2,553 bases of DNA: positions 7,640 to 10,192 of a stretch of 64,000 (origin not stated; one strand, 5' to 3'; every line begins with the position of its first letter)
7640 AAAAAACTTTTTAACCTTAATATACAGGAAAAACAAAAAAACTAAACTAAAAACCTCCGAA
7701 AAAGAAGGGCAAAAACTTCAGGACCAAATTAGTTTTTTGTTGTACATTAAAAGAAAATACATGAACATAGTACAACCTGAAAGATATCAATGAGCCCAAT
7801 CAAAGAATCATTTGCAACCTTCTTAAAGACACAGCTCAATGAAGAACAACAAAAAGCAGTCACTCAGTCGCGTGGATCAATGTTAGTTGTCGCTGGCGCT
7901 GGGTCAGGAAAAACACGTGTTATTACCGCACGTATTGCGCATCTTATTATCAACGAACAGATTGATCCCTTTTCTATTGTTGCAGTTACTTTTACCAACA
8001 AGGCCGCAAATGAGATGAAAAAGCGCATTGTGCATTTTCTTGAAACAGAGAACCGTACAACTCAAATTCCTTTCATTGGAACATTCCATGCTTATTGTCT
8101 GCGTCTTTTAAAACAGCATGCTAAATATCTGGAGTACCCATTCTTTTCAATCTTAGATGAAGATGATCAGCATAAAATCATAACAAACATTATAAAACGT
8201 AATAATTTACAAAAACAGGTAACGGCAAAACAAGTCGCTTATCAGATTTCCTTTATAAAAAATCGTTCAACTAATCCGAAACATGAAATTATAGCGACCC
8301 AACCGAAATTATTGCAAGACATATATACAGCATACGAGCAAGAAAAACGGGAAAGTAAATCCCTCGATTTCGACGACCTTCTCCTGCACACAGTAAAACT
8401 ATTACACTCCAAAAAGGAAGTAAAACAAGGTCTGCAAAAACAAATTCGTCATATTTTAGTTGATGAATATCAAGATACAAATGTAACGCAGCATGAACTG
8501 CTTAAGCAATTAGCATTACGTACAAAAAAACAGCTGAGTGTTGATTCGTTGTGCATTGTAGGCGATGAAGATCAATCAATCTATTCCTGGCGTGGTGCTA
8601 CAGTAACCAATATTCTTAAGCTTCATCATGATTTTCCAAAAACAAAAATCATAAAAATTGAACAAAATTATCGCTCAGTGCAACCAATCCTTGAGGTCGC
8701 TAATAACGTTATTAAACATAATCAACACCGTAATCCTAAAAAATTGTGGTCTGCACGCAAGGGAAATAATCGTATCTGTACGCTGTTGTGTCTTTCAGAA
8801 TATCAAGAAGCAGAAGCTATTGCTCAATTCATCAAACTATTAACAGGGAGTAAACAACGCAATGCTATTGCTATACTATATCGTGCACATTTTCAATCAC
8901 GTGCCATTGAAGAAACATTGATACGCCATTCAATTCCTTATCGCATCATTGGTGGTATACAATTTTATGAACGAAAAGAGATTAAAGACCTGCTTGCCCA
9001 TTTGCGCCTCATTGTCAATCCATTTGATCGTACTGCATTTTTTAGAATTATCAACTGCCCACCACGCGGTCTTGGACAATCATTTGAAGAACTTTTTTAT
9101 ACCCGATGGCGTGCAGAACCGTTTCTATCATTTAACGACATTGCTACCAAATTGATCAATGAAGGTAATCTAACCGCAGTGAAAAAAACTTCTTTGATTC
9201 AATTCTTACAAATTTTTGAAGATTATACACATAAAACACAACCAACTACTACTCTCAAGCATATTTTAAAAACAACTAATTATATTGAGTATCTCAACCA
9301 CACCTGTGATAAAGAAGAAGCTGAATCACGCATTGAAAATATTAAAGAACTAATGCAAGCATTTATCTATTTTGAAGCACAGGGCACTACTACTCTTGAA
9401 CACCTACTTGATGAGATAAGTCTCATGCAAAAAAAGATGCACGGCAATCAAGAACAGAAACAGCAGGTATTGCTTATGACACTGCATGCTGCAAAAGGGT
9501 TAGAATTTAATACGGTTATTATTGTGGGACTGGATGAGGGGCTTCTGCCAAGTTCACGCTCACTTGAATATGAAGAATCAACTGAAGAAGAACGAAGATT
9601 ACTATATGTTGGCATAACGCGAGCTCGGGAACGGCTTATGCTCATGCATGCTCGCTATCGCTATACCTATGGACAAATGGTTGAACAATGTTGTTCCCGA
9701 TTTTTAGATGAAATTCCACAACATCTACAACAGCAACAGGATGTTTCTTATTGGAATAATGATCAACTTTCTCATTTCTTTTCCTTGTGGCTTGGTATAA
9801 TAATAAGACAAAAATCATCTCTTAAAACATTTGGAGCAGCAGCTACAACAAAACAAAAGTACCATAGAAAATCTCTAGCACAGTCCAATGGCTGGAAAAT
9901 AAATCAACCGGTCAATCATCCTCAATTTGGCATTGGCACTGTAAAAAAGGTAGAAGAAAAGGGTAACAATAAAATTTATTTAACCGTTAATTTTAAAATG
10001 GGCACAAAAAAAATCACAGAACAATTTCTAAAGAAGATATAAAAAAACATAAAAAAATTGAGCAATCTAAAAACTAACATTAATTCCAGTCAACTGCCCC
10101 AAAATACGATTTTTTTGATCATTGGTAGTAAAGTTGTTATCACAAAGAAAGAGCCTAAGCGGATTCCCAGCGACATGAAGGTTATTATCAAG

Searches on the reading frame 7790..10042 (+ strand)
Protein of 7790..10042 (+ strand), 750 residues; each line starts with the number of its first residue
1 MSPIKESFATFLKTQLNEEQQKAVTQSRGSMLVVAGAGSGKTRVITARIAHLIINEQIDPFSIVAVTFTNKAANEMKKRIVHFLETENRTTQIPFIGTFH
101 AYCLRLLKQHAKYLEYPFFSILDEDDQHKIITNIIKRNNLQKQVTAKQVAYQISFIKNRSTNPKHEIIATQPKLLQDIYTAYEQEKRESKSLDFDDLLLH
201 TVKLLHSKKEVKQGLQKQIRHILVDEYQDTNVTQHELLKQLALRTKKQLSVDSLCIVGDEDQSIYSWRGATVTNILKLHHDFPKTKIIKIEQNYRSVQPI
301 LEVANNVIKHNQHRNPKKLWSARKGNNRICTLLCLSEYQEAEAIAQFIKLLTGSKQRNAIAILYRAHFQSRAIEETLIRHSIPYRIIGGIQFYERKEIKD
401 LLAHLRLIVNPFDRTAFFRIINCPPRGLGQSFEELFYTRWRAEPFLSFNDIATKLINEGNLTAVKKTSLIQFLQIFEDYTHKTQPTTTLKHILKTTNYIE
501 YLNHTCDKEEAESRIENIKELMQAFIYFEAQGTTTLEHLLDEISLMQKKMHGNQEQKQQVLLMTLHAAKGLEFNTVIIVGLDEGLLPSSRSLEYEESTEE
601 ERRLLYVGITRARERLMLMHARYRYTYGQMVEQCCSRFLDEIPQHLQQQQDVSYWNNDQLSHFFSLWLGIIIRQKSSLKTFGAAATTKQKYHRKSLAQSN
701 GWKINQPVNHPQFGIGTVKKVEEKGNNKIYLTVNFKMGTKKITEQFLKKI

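Call 35: find_encoding_contigs(protein=window:7790-10042:+, flank=10000, max_places=10)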
Protein window:7790-10042:+ (750 aa): no gene with exactly this product is on record in the collection.
